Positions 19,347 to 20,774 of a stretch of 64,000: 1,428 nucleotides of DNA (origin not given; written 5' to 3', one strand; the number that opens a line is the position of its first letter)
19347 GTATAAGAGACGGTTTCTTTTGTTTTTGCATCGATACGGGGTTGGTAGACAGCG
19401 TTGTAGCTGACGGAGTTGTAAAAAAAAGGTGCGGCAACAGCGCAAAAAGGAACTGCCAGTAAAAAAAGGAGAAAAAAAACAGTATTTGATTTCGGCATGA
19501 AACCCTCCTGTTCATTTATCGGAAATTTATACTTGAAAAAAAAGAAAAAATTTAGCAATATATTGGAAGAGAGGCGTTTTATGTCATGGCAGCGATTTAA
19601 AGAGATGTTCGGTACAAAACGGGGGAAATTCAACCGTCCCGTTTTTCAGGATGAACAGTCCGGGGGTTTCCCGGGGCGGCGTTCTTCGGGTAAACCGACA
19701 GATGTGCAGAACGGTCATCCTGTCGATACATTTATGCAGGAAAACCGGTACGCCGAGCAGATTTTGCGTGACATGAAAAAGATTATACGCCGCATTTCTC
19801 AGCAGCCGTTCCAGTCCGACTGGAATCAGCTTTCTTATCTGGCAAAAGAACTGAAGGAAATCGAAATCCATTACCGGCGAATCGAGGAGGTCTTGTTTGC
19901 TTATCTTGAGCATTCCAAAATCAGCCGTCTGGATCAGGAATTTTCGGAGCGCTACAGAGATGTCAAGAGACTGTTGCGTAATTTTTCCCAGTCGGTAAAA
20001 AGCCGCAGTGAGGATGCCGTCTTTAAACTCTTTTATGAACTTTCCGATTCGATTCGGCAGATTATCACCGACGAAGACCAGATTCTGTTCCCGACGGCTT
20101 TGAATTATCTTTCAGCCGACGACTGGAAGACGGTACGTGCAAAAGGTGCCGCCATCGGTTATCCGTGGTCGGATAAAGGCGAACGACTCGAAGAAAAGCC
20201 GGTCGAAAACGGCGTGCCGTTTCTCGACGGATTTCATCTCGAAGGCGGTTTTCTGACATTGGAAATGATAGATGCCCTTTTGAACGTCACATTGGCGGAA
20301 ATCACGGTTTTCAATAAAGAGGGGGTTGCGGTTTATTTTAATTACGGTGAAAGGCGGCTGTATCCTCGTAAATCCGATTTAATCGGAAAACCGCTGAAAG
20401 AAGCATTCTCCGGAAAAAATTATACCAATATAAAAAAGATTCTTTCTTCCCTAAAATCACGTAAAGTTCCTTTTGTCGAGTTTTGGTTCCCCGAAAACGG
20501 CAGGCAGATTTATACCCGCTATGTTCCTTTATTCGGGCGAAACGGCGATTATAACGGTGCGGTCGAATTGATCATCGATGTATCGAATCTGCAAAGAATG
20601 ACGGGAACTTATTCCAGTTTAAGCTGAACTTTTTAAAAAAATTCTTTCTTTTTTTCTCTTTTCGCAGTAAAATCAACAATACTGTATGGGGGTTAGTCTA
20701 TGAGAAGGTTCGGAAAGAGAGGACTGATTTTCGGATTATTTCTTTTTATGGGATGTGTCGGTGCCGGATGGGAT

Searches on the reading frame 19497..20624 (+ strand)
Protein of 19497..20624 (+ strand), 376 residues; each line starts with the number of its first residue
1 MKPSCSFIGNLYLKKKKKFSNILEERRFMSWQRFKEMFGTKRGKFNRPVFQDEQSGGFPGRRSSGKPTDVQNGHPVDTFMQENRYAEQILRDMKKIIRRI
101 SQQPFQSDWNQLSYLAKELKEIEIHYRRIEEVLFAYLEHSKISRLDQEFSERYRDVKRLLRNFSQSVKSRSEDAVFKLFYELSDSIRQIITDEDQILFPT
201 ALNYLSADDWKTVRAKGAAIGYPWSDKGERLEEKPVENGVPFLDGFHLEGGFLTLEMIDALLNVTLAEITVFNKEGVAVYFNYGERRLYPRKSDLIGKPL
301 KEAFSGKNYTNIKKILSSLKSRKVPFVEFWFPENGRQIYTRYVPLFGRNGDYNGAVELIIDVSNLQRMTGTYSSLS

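Call 17: search_protein_families(library=pfam, proteins=[window:19497-20624:+], max_evalue=0.00001)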
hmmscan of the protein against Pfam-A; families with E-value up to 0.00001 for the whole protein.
window:19497-20624:+ (376 aa): 2 families
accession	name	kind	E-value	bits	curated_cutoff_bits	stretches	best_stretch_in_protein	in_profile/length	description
PF13596.12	PAS_10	-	4.3e-14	53.5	22.1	1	259-362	2-105/106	PAS domain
PF01814.28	Hemerythrin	-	3.8e-10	40.8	25.3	1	74-201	1-127/127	Hemerythrin HHE cation binding domain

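Call 30: search_protein_families(library=ncbifam, proteins=[window:19497-20624:+], max_evalue=0.00001)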
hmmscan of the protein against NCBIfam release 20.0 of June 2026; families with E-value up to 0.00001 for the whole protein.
window:19497-20624:+ (376 aa): 0 families
